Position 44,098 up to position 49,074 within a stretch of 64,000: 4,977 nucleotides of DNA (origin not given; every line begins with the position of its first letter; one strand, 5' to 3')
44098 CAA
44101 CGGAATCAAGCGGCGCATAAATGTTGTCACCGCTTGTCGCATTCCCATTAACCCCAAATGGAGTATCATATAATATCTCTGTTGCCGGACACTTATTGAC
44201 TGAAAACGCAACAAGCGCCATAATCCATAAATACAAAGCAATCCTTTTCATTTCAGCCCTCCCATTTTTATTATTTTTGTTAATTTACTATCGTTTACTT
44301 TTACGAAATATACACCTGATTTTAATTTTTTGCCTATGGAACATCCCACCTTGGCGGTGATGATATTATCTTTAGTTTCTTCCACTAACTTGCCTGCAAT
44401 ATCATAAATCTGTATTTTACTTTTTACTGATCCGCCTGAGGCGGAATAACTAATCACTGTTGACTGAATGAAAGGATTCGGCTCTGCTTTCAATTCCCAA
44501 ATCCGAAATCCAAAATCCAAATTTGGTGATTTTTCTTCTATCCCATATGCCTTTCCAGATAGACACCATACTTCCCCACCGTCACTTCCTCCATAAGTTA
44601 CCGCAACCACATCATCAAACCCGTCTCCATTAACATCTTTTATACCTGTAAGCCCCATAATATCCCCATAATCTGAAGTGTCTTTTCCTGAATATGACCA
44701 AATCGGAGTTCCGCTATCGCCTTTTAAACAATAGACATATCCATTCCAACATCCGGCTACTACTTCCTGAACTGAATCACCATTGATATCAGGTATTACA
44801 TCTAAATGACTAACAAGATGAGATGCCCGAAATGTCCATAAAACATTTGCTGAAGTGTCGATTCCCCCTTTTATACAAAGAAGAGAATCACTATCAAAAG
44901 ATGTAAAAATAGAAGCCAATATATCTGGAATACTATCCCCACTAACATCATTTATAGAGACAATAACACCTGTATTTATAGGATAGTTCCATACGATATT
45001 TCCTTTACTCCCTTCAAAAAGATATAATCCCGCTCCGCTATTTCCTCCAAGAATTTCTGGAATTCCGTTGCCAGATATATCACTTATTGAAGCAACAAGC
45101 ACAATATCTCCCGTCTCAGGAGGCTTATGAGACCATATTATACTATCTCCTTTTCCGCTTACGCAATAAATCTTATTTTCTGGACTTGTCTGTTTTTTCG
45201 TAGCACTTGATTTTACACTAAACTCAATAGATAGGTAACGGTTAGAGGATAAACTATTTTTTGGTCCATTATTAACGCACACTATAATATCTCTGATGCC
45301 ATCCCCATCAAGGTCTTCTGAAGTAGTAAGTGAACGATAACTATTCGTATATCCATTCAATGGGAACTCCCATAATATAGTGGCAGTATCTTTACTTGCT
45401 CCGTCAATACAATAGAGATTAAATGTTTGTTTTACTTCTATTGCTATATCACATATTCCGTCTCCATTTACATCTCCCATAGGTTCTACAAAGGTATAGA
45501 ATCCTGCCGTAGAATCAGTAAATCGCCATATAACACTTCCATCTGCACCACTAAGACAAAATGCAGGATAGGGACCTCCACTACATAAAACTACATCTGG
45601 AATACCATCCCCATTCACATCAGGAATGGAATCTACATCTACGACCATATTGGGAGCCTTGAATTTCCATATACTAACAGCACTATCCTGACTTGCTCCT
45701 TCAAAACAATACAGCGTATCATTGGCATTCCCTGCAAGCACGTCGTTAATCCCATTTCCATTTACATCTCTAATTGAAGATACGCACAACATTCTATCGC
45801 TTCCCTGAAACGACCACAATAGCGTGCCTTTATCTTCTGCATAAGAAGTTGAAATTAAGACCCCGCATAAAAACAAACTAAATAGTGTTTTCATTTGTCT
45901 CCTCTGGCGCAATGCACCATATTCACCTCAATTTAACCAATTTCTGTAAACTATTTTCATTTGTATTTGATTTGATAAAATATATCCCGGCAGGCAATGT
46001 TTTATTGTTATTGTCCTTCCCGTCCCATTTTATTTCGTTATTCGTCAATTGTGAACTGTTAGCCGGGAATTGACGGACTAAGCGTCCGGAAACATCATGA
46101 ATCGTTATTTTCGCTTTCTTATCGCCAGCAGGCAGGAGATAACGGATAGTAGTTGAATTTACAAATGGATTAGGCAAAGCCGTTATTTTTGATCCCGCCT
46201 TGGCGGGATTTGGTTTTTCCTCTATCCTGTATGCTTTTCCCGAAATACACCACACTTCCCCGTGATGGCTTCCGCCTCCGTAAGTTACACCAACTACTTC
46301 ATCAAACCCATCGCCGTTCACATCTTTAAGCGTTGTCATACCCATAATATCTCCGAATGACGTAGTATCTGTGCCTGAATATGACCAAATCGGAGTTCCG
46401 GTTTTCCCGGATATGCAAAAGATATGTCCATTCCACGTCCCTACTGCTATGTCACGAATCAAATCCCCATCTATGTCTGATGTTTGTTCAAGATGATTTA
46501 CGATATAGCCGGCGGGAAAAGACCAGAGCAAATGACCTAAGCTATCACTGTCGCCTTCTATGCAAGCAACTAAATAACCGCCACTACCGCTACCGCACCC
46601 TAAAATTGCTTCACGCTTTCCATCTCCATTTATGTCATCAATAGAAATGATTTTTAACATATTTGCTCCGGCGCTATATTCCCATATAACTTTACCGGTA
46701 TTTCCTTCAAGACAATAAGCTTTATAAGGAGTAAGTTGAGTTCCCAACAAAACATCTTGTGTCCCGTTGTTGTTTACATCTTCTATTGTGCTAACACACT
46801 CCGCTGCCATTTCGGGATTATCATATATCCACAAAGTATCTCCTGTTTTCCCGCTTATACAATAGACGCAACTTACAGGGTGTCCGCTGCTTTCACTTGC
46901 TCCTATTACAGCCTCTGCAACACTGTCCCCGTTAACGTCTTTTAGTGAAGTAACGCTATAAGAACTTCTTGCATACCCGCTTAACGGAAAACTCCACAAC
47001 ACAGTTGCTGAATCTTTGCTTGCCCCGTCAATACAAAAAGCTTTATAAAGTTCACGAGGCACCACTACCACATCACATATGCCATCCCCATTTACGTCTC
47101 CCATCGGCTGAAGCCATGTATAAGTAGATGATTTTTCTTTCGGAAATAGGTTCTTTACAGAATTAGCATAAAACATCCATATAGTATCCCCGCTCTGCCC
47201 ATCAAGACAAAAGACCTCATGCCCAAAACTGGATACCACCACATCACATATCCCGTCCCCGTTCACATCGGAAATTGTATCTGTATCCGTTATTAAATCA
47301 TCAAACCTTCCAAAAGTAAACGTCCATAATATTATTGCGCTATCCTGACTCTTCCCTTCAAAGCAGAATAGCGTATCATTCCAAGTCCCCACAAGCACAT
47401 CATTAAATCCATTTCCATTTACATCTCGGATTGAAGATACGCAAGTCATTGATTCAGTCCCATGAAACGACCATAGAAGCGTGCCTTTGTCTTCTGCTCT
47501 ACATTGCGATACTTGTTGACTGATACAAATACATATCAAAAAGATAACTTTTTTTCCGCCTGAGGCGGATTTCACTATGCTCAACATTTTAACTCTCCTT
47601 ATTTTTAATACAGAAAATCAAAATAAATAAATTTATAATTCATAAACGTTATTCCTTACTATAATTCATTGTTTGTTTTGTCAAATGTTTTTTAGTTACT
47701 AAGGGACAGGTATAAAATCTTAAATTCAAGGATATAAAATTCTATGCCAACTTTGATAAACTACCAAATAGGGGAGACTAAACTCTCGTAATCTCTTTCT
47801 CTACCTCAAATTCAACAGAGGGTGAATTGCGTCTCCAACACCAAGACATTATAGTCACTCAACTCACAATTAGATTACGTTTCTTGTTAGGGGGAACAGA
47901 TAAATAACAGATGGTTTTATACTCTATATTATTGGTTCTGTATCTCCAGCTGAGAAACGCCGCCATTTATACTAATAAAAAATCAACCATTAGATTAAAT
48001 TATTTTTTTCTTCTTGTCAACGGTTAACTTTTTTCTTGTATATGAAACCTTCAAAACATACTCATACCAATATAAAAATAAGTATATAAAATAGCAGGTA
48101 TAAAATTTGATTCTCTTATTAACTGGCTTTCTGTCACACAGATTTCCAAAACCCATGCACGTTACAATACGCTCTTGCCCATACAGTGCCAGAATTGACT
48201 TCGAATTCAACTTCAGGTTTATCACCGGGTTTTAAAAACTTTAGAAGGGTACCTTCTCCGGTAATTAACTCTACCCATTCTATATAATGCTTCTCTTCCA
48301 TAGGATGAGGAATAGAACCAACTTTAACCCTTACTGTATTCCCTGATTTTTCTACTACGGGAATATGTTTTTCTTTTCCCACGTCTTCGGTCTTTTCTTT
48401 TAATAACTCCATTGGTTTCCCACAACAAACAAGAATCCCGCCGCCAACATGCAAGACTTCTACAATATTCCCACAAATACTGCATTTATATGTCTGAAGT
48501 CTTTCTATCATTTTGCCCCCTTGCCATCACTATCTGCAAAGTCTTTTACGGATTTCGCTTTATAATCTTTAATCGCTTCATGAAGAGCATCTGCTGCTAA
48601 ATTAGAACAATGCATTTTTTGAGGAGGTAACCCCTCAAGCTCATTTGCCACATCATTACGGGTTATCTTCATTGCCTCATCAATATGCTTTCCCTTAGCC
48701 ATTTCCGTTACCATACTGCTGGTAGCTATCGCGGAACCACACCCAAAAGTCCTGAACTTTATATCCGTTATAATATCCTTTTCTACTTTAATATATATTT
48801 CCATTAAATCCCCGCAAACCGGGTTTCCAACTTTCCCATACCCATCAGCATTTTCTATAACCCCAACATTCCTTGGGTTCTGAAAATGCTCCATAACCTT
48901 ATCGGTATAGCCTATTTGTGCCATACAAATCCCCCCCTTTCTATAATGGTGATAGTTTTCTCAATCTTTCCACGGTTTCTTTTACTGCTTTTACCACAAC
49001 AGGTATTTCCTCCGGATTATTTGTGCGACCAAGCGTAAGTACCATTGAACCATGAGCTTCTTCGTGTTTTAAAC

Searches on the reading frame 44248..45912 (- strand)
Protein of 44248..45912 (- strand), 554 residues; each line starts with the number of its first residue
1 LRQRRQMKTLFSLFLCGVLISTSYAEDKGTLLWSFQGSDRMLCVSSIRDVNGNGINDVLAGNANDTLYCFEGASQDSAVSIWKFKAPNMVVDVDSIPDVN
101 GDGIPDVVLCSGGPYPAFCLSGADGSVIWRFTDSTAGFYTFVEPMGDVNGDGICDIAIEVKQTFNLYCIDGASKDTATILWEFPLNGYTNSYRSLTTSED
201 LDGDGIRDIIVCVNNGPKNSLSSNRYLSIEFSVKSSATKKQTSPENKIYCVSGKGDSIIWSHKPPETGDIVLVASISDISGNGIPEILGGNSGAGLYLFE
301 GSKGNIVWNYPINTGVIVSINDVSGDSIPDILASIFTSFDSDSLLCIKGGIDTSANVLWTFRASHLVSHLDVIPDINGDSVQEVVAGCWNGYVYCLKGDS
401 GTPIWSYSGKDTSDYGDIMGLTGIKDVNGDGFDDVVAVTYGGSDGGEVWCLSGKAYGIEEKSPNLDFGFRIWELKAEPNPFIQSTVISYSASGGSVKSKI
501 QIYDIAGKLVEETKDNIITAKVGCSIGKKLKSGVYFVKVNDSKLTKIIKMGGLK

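Call 76: search_protein_families(library=pfam, proteins=[window:44248-45912:-], max_evalue=0.0001)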
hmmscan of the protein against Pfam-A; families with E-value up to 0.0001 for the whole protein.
window:44248-45912:- (554 aa): 6 families
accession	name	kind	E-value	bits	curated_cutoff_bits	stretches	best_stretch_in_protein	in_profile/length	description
PF25292.1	Beta-prop_CGLA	-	6e-20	72.4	26.8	1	350-412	13-74/316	Lambda-carrageenase beta-propeller domain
PF01839.29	FG-GAP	-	6.9e-18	64.6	22.1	0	426-449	9-35/37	FG-GAP repeat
PF13517.12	FG-GAP_3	-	8e-17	62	26.9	2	98-157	1-60/61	FG-GAP-like repeat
PF13570.13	Beta-prop_ACSF4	-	7.3e-09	35.9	133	0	379-411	59-91/329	Beta-alanine-activating enzyme, beta-propeller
PF18962.6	Por_Secre_tail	-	7.4e-09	36.2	27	1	478-547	3-70/75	Secretion system C-terminal sorting domain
PF23727.1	Beta-prop_FAM234A_B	-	1.4e-08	34.1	26.4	0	120-218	57-153/467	FAM234A/B beta-propeller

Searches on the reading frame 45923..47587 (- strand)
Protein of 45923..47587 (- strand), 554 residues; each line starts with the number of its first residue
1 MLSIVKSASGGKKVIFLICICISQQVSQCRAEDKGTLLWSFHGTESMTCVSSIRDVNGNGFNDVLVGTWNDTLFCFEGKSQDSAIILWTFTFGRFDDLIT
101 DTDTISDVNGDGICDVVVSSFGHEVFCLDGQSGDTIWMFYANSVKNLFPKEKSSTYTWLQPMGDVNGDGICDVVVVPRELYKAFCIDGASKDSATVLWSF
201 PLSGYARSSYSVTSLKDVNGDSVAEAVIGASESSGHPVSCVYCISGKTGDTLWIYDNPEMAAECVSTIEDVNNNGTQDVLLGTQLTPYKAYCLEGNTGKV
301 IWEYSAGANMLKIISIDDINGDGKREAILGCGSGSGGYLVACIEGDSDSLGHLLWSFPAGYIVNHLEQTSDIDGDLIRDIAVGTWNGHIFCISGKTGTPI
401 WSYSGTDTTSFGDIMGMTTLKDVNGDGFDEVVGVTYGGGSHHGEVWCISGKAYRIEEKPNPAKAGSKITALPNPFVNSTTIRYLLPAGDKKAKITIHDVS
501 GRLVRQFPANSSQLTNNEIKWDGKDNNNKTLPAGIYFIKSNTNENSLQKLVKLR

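Call 76: search_protein_families(library=pfam, proteins=[window:45923-47587:-], max_evalue=0.0001)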
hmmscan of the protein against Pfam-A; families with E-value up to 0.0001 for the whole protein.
window:45923-47587:- (554 aa): 8 families
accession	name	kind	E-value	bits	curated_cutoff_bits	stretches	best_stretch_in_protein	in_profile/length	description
PF01839.29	FG-GAP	-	3.2e-16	59.2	22.1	0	55-68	9-22/37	FG-GAP repeat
PF13517.12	FG-GAP_3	-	2.4e-15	57.3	26.9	0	107-175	1-61/61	FG-GAP-like repeat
PF25292.1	Beta-prop_CGLA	-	6.1e-11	42.8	26.8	0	351-408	18-74/316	Lambda-carrageenase beta-propeller domain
PF13860.13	FlgD_ig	-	8.6e-10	38.9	27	1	478-539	11-72/79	FlgD Ig-like domain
PF13360.13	PQQ_2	-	1.7e-09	38.1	27.6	1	191-403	50-233/233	Outer membrane protein assembly factor BamB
PF23727.1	Beta-prop_FAM234A_B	-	8.1e-09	34.9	26.4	0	243-301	104-167/467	FAM234A/B beta-propeller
PF13570.13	Beta-prop_ACSF4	-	2.1e-08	34.4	133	0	32-139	36-129/329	Beta-alanine-activating enzyme, beta-propeller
PF18962.6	Por_Secre_tail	-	8.1e-08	32.9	27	1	472-551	3-74/75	Secretion system C-terminal sorting domain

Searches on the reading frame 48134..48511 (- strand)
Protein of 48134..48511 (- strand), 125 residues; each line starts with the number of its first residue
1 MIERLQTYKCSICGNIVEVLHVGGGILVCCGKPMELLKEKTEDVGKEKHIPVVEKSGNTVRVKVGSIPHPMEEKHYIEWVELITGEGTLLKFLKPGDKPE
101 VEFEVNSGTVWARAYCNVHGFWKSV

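Call 76: search_protein_families(library=pfam, proteins=[window:48134-48511:-], max_evalue=0.0001)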
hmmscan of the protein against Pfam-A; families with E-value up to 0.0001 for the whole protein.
window:48134-48511:- (125 aa): 2 families
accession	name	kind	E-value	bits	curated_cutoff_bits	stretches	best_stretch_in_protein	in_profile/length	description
PF01880.24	Desulfoferrodox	-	8.7e-22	78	22.2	1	43-124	3-97/98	Desulfoferrodoxin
PF06397.17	Desulfoferrod_N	-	1.9e-18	66.2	23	1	3-37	2-36/36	Desulfoferrodoxin, N-terminal domain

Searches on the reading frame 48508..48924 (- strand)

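Call 76: search_protein_families(library=pfam, proteins=[window:48508-48924:-], max_evalue=0.0001)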
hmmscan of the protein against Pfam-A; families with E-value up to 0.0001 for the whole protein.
window:48508-48924:- (138 aa): 1 family
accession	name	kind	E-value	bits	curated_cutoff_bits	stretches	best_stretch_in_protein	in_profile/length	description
PF01592.21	NifU_N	-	4.7e-53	179.1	22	1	6-126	2-125/127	NifU-like N terminal domain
